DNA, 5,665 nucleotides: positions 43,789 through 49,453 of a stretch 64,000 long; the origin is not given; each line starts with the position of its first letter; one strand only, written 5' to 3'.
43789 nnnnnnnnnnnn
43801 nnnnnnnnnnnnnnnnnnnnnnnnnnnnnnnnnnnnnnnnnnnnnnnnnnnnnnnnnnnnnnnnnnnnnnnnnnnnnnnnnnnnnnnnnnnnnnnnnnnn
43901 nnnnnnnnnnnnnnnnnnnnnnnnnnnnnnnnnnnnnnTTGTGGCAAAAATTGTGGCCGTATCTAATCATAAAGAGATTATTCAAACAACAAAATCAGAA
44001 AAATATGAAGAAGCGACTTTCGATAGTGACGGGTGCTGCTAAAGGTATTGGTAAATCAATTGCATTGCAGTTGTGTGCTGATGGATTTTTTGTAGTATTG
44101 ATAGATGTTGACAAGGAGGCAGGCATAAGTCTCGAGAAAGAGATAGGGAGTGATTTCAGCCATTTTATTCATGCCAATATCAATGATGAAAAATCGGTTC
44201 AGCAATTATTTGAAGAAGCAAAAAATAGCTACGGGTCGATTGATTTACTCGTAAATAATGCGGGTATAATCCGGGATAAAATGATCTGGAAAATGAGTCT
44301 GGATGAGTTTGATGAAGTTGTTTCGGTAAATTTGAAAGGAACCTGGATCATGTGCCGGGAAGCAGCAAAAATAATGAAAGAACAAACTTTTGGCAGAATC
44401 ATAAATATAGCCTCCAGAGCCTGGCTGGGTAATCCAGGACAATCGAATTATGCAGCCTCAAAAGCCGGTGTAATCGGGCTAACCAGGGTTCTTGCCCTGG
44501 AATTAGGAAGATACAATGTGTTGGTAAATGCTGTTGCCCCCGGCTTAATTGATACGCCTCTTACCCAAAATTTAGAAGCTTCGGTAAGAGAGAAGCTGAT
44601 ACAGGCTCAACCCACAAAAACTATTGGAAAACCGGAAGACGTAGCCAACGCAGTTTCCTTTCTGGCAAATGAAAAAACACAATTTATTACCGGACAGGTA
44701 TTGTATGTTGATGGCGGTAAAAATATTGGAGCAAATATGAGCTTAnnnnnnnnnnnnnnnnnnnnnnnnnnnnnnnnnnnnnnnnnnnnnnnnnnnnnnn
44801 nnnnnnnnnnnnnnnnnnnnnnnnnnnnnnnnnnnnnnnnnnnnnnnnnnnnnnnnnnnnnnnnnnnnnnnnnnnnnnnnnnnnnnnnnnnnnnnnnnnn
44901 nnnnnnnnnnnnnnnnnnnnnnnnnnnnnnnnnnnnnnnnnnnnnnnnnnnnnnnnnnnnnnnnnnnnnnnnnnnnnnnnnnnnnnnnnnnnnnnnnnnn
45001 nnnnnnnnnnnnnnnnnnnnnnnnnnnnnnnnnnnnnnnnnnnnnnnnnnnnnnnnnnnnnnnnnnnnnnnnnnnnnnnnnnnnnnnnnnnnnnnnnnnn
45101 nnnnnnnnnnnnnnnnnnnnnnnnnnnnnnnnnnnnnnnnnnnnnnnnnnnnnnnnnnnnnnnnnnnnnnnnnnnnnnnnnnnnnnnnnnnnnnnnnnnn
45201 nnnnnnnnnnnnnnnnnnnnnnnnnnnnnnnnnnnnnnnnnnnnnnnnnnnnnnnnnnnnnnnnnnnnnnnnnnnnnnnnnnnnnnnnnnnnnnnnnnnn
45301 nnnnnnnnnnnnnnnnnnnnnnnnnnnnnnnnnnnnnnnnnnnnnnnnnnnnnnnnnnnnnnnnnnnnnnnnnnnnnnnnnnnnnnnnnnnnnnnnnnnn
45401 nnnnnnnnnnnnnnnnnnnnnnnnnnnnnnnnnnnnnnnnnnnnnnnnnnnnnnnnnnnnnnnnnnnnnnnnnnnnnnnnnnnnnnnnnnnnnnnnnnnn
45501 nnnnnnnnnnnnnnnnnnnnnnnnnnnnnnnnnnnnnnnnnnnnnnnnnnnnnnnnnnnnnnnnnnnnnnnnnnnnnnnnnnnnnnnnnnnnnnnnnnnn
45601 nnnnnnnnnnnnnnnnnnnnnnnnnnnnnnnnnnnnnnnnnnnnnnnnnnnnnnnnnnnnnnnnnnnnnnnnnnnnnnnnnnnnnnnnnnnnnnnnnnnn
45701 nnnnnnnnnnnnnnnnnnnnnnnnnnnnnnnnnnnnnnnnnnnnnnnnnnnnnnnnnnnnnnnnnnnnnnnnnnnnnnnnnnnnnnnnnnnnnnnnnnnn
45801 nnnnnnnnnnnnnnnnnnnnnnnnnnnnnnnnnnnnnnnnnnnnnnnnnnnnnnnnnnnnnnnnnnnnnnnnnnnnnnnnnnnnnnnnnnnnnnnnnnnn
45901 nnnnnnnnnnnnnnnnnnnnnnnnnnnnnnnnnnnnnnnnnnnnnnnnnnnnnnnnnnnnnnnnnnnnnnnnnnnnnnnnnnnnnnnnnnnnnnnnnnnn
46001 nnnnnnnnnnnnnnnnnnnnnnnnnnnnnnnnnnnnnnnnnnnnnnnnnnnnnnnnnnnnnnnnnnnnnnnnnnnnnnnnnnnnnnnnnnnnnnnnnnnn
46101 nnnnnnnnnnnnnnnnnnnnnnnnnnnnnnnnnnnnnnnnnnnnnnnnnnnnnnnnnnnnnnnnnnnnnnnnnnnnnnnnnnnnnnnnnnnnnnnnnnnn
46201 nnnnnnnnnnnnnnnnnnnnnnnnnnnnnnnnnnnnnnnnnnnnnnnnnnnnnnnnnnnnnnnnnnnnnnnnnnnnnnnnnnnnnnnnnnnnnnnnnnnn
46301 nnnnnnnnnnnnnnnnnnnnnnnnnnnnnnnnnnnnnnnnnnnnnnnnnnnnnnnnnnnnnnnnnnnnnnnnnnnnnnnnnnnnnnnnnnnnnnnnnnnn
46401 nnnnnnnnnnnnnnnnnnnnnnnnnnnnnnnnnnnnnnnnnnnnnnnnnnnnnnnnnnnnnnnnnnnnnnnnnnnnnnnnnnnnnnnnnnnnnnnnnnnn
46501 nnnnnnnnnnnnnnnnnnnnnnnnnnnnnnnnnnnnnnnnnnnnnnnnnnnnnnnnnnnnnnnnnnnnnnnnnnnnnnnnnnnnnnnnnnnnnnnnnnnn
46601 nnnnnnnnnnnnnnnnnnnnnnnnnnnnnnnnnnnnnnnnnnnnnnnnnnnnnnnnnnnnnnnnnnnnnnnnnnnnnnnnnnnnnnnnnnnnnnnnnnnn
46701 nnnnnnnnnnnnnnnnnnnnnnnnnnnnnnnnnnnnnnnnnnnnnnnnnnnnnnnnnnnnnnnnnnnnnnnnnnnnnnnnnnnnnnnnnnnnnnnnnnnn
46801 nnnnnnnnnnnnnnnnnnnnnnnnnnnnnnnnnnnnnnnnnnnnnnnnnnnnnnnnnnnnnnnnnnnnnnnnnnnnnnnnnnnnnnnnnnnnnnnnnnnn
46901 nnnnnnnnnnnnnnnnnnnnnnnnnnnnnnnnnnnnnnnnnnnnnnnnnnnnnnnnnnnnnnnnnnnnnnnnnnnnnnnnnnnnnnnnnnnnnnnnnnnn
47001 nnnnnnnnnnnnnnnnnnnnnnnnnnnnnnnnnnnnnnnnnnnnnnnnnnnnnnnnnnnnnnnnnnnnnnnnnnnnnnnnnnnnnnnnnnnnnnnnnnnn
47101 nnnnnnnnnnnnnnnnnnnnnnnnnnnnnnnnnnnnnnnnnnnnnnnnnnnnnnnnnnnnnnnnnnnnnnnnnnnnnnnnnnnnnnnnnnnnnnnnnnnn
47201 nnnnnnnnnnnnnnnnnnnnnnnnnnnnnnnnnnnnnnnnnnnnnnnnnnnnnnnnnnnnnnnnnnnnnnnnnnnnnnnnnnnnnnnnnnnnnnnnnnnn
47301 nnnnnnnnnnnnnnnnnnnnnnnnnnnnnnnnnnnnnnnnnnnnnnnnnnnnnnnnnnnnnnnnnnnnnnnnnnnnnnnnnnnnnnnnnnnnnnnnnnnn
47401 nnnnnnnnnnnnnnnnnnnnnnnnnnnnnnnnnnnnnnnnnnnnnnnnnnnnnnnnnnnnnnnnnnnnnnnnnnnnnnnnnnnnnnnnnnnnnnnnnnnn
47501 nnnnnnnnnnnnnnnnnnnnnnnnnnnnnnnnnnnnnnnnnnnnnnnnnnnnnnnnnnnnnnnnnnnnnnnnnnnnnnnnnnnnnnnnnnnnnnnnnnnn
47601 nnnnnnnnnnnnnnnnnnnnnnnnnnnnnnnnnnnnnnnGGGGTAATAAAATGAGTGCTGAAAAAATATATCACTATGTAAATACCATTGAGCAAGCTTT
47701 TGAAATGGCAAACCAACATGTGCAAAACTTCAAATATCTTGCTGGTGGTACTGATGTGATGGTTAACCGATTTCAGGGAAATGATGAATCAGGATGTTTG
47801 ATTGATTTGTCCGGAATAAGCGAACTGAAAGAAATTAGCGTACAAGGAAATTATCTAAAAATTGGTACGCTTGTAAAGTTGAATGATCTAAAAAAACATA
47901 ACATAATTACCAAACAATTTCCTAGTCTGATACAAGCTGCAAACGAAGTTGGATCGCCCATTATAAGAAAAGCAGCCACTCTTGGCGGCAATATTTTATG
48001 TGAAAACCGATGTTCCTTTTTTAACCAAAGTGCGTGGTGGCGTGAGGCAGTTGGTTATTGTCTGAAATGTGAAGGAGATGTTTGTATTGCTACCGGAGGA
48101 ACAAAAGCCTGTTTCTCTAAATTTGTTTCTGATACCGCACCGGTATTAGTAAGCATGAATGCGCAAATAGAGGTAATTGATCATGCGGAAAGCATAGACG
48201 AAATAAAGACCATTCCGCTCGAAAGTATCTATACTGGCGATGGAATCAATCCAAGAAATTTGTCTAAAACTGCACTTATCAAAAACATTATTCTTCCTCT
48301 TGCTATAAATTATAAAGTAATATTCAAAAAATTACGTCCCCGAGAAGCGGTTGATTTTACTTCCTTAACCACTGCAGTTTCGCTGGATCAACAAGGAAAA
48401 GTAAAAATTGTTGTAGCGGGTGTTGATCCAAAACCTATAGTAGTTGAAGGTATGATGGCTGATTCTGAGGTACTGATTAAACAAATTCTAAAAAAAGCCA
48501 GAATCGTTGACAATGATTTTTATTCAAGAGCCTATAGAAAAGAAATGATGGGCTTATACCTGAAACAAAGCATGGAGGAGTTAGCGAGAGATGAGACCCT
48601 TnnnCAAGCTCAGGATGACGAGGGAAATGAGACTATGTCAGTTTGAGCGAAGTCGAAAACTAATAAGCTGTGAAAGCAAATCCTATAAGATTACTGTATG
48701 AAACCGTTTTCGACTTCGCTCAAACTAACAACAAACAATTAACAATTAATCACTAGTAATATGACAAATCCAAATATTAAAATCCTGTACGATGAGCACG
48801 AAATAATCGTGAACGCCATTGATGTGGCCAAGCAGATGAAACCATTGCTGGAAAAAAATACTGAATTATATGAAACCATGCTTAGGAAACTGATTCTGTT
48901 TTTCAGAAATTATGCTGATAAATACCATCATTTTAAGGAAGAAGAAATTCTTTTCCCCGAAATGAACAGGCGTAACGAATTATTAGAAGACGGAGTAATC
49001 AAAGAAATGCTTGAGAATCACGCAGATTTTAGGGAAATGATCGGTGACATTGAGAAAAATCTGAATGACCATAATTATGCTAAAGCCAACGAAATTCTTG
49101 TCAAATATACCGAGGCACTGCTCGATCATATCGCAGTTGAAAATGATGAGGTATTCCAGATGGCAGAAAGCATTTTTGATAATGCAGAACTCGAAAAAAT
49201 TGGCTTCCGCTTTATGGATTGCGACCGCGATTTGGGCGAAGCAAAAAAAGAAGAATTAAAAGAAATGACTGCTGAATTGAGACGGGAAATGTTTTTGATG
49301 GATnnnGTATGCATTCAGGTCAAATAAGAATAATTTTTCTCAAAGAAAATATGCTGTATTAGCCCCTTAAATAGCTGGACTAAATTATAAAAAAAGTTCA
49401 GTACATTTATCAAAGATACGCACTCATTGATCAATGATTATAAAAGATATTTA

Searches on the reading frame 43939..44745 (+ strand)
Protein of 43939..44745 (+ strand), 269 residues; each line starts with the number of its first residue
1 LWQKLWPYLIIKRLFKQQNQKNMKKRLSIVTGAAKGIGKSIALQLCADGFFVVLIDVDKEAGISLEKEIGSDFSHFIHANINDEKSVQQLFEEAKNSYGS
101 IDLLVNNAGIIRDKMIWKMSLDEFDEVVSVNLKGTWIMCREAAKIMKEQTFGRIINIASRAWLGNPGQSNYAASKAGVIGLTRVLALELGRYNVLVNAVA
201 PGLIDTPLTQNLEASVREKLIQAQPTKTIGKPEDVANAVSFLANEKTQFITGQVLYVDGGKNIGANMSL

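Call 7: search_protein_families(library=pfam, proteins=[window:43939-44745:+], max_evalue=0.001)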
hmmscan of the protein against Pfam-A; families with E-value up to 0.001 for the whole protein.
window:43939-44745:+ (269 aa): 5 families
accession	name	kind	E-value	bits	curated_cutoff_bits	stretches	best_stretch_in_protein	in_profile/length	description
PF13561.12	adh_short_C2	-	1.2e-64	218.6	27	1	32-261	1-235/236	Enoyl-(Acyl carrier protein) reductase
PF00106.31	adh_short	-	4.5e-55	186.6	26.6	1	29-214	4-192/195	short chain dehydrogenase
PF08659.16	KR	-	1e-13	52.1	22.6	1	29-175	4-153/180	KR domain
PF23441.1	SDR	-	1.8e-05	24.7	27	1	171-260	163-254/258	SDR-like rossmann domain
PF01370.27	Epimerase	-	0.00098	19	20.9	0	29-168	2-124/240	NAD dependent epimerase/dehydratase family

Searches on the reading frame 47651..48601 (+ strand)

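Call 7: search_protein_families(library=pfam, proteins=[window:47651-48601:+], max_evalue=0.001)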
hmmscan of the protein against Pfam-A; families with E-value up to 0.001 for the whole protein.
window:47651-48601:+ (317 aa): 1 family
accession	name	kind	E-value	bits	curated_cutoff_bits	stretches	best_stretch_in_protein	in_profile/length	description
PF00941.27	FAD_binding_5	-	5.1e-32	111.5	27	1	7-217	5-169/170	FAD binding domain in molybdopterin dehydrogenase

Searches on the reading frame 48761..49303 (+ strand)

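Call 7: search_protein_families(library=pfam, proteins=[window:48761-49303:+], max_evalue=0.001)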
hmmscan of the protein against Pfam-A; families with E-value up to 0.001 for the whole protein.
window:48761-49303:+ (181 aa): 1 family
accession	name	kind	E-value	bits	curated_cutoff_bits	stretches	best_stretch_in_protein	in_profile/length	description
PF01814.28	Hemerythrin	-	6.7e-15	56.1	25.3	1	6-135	3-127/127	Hemerythrin HHE cation binding domain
